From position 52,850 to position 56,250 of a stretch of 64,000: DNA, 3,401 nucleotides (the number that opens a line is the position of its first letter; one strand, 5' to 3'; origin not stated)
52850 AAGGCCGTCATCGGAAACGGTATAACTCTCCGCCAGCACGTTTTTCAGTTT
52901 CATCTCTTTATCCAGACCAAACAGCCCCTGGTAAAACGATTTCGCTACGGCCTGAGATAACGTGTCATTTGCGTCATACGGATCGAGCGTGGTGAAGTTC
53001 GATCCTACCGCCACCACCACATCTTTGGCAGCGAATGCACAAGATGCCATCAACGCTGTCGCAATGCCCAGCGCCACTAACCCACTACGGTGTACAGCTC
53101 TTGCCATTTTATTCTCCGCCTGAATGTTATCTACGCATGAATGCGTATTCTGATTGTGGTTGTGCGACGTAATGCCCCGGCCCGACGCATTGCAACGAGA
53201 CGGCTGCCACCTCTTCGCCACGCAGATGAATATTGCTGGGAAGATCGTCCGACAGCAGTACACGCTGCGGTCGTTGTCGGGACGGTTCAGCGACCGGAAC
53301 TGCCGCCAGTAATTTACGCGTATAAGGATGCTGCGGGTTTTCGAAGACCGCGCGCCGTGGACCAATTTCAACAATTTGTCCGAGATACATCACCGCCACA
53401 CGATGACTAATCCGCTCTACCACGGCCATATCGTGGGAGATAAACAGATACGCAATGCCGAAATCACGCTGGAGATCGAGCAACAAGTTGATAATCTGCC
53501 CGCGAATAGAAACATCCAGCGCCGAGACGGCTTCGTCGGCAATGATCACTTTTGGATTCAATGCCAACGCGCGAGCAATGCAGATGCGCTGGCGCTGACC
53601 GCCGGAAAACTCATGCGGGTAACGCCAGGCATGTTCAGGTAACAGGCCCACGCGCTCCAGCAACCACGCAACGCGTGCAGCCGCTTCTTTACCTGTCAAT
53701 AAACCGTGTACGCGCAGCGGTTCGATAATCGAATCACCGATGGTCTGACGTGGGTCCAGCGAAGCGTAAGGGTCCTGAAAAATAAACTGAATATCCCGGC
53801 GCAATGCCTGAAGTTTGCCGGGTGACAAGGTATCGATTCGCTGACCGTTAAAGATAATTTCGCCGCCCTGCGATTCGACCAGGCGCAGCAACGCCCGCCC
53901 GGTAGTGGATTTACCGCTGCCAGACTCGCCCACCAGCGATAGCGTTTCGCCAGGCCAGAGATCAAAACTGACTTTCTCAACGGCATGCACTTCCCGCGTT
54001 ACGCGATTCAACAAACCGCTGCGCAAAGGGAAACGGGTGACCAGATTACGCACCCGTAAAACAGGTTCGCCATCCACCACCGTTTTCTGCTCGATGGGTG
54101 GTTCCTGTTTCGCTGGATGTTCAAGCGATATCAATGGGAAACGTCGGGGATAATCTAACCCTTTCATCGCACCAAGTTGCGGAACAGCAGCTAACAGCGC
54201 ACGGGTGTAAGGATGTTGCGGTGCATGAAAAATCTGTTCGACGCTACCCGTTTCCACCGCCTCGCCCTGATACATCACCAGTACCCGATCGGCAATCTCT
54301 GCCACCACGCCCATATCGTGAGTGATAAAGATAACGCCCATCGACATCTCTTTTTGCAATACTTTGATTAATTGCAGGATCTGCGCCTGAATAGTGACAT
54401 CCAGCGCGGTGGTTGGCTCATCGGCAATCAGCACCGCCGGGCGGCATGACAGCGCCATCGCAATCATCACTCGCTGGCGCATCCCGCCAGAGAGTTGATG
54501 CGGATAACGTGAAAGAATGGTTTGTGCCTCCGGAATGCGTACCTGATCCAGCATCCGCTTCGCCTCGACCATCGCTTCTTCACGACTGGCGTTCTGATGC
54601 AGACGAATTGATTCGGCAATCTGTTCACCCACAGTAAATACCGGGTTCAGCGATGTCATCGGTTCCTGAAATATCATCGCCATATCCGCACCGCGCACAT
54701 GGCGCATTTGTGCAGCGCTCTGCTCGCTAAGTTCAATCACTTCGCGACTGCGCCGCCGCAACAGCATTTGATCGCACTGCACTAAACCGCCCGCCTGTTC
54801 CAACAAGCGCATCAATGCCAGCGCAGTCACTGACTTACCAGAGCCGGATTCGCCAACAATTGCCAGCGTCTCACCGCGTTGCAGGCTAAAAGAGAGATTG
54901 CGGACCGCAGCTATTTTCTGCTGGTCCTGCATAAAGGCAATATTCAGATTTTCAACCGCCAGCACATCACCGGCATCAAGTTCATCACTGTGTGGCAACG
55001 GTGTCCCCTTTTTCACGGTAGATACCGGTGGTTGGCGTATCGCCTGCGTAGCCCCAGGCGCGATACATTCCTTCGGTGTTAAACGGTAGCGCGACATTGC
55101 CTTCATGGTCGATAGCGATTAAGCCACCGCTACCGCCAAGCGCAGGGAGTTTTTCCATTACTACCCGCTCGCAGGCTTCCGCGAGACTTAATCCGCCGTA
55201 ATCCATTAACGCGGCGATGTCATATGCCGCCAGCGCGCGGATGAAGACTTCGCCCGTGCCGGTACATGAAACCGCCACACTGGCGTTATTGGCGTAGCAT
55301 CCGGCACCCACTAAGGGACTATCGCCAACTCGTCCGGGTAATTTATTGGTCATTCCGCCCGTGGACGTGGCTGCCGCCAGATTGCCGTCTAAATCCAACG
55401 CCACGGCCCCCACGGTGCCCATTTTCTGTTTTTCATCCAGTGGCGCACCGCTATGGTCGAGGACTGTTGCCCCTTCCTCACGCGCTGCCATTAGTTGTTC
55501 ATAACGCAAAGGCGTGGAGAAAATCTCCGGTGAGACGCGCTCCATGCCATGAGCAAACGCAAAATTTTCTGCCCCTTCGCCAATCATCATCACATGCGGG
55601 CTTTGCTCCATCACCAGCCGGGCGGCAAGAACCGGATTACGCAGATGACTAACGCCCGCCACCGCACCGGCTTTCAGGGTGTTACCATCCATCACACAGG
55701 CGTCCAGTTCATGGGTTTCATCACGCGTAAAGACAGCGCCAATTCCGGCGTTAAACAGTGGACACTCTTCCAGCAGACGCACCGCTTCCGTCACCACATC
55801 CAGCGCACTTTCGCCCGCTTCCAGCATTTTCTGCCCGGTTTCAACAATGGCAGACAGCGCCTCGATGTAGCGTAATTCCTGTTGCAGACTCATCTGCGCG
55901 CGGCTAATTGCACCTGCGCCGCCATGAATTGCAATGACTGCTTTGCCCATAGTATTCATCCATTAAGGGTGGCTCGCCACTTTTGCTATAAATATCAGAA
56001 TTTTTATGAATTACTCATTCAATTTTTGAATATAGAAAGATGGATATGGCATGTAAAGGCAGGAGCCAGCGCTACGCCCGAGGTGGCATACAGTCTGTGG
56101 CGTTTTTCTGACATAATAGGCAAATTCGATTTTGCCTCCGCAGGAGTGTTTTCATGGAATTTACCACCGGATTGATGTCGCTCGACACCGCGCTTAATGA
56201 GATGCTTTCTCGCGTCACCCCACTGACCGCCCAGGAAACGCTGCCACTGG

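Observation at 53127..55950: Non-ATG starts and overlapping starts in the transport operons (gsiA TTG, potG GTG)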

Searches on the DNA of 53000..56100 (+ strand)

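Call 3: search_dna_similar(query=window:53000-56100:+, collection=ecoli_genomes, mode=near, max_rows=30, rows=spread)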
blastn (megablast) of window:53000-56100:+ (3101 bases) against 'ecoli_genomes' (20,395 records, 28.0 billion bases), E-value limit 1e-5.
Records with a match: 5425; places in all: 5453; records where one place covers at least 80% of the query: 5422.
Genomes with a match: 5425 of 5426; with a place that covers at least 80% of the query: 5422. Places per genome that has any: lowest 1, median 1, highest 2. On chromosomes: 5448 places; on plasmids: 5.
Best place of each record, by identity: >=99% 603; 95-99% 4822.
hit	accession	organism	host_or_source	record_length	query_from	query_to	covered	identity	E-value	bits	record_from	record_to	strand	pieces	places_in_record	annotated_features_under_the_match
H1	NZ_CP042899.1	Escherichia coli strain CFSAN061763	missing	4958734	1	3101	100%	100.0%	0e+0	5727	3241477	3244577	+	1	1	gsiA: glutathione ABC transporter ATP-binding protein GsiA | iaaA: beta-aspartyl-peptidase | gsiB: glutathione ABC transporter substrate-binding protein GsiB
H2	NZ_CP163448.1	Escherichia coli O102:H6 strain M2021_10044824_1_E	pork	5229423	1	3101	100%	99.5%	0e+0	5650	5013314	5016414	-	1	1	gsiA: glutathione ABC transporter ATP-binding protein GsiA | iaaA: beta-aspartyl-peptidase | gsiB: glutathione ABC transporter substrate-binding protein GsiB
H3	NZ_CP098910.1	Escherichia coli strain CUVET19-970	Canis lupus familiaris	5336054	1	3101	100%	99.2%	0e+0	5583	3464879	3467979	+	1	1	gsiA: glutathione ABC transporter ATP-binding protein GsiA | iaaA: beta-aspartyl-peptidase | gsiB: glutathione ABC transporter substrate-binding protein GsiB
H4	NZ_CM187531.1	Escherichia coli strain capsule spontaneous mutant 22a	lab isolate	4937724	1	3101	100%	99.0%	0e+0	5561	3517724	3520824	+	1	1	gsiA: glutathione ABC transporter ATP-binding protein GsiA | iaaA: beta-aspartyl-peptidase | gsiB: glutathione ABC transporter substrate-binding protein GsiB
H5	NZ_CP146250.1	Escherichia coli strain L26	chicken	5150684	1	3101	100%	98.9%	0e+0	5544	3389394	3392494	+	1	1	gsiA: glutathione ABC transporter ATP-binding protein GsiA | iaaA: beta-aspartyl-peptidase | gsiB: glutathione ABC transporter substrate-binding protein GsiB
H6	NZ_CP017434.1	Escherichia coli O157:H7 strain 1130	Cattle Hide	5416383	1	3101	100%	98.8%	0e+0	5528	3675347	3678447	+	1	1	gsiA: glutathione ABC transporter ATP-binding protein GsiA | iaaA: beta-aspartyl-peptidase | gsiB: glutathione ABC transporter substrate-binding protein GsiB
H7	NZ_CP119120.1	Escherichia coli strain GENOMIC22-004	EQA test strain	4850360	1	3101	100%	98.8%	0e+0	5528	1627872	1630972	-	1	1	gsiA: glutathione ABC transporter ATP-binding protein GsiA | iaaA: beta-aspartyl-peptidase | gsiB: glutathione ABC transporter substrate-binding protein GsiB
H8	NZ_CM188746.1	Escherichia coli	chicken farms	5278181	1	3101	100%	98.8%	0e+0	5528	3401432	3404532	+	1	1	gsiA: glutathione ABC transporter ATP-binding protein GsiA | iaaA: beta-aspartyl-peptidase | gsiB: glutathione ABC transporter substrate-binding protein GsiB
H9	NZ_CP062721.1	Escherichia coli O157:H7 strain Z1815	Bovine Faeces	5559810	1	3101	100%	98.8%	0e+0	5522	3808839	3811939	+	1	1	gsiA: glutathione ABC transporter ATP-binding protein GsiA | iaaA: beta-aspartyl-peptidase | gsiB: glutathione ABC transporter substrate-binding protein GsiB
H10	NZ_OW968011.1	Escherichia coli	Homo sapiens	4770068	1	3101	100%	98.8%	0e+0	5522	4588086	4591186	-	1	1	gsiA: glutathione ABC transporter ATP-binding protein GsiA | iaaA: beta-aspartyl-peptidase | gsiB: glutathione ABC transporter substrate-binding protein GsiB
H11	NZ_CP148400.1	Escherichia coli strain Z1323HEC0009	Homo sapiens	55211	1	3101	100%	98.8%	0e+0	5517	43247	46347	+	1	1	gsiA: glutathione ABC transporter ATP-binding protein GsiA | iaaA: beta-aspartyl-peptidase | gsiB: glutathione ABC transporter substrate-binding protein GsiB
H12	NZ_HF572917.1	Escherichia coli strain HUSEC2011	Homo sapiens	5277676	1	3101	100%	98.7%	0e+0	5511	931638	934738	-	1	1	gsiA: glutathione ABC transporter ATP-binding protein GsiA | iaaA: beta-aspartyl-peptidase | gsiB: glutathione ABC transporter substrate-binding protein GsiB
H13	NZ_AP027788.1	Escherichia coli strain 2017.04.02CC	Homo sapiens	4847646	1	3101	100%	98.7%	0e+0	5511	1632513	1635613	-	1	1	gsiA: glutathione ABC transporter ATP-binding protein GsiA | iaaA: beta-aspartyl-peptidase | gsiB: glutathione ABC transporter substrate-binding protein GsiB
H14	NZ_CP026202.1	Escherichia coli strain ECONIH5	-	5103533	1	3101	100%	98.7%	0e+0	5505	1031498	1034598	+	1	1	gsiA: glutathione ABC transporter ATP-binding protein GsiA | iaaA: beta-aspartyl-peptidase | gsiB: glutathione ABC transporter substrate-binding protein GsiB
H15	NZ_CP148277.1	Escherichia coli strain Z1323PEC0011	Dog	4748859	1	3101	100%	98.7%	0e+0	5505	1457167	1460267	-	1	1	gsiA: glutathione ABC transporter ATP-binding protein GsiA | iaaA: beta-aspartyl-peptidase | gsiB: glutathione ABC transporter substrate-binding protein GsiB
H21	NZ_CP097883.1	Escherichia coli str. K-12 substr. MG1655 strain K-12 ...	not applicable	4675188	1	3101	100%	98.6%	0e+0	5494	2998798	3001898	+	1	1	gsiA: glutathione ABC transporter ATP-binding protein GsiA | iaaA: beta-aspartyl-peptidase | gsiB: glutathione ABC transporter substrate-binding protein GsiB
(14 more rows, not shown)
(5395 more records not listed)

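Call 5: get_annotated_region(hit=H1, flank=1500)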
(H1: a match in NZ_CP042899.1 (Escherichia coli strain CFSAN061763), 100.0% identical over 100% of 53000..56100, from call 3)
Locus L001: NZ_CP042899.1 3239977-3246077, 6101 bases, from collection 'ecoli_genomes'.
description: Escherichia coli strain CFSAN061763 chromosome, complete genome
organism: Escherichia coli strain CFSAN061763 (NCBI taxid 562)
replicon: chromosome; assembly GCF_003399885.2
host: missing; source: raw milk cheese; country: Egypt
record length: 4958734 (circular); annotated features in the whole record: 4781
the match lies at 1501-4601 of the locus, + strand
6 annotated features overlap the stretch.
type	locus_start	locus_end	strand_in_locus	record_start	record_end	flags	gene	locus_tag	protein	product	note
CDS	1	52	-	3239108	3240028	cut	gsiC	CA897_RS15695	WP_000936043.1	glutathione ABC transporter permease GsiC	-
CDS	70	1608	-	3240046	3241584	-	gsiB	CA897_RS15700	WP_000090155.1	glutathione ABC transporter substrate-binding protein GsiB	-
CDS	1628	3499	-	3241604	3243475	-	gsiA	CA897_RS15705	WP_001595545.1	glutathione ABC transporter ATP-binding protein GsiA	-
CDS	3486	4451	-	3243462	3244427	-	iaaA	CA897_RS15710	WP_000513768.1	beta-aspartyl-peptidase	-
CDS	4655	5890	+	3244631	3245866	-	moeA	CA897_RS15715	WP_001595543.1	molybdopterin molybdotransferase MoeA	-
CDS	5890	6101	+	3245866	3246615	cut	moeB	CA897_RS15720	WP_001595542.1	molybdopterin-synthase adenylyltransferase MoeB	-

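Call 6: get_annotated_region(hit=H21, flank=1500)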
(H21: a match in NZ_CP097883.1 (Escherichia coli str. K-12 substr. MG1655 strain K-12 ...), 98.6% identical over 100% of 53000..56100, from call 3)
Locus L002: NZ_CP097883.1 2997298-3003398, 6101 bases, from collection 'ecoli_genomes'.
description: Escherichia coli str. K-12 substr. MG1655 strain K-12 chromosome, complete genome
organism: Escherichia coli str. K-12 substr. MG1655 strain K-12 substr. MG1655 (NCBI taxid 511145)
replicon: chromosome; assembly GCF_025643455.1
host: not applicable; source: not applicable; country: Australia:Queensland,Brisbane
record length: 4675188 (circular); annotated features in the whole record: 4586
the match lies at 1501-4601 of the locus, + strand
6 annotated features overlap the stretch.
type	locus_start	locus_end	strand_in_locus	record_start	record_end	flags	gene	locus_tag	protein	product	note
CDS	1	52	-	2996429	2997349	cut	gsiC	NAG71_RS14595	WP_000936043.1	glutathione ABC transporter permease GsiC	-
CDS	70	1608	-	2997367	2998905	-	gsiB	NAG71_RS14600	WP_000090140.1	glutathione ABC transporter substrate-binding protein GsiB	-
CDS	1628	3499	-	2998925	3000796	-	gsiA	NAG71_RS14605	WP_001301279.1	glutathione ABC transporter ATP-binding protein GsiA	-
CDS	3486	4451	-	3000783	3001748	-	iaaA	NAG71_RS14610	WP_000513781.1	beta-aspartyl-peptidase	-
CDS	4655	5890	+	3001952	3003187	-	moeA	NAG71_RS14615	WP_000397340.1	molybdopterin molybdotransferase MoeA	-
CDS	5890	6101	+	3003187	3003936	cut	moeB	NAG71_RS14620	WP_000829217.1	molybdopterin-synthase adenylyltransferase MoeB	-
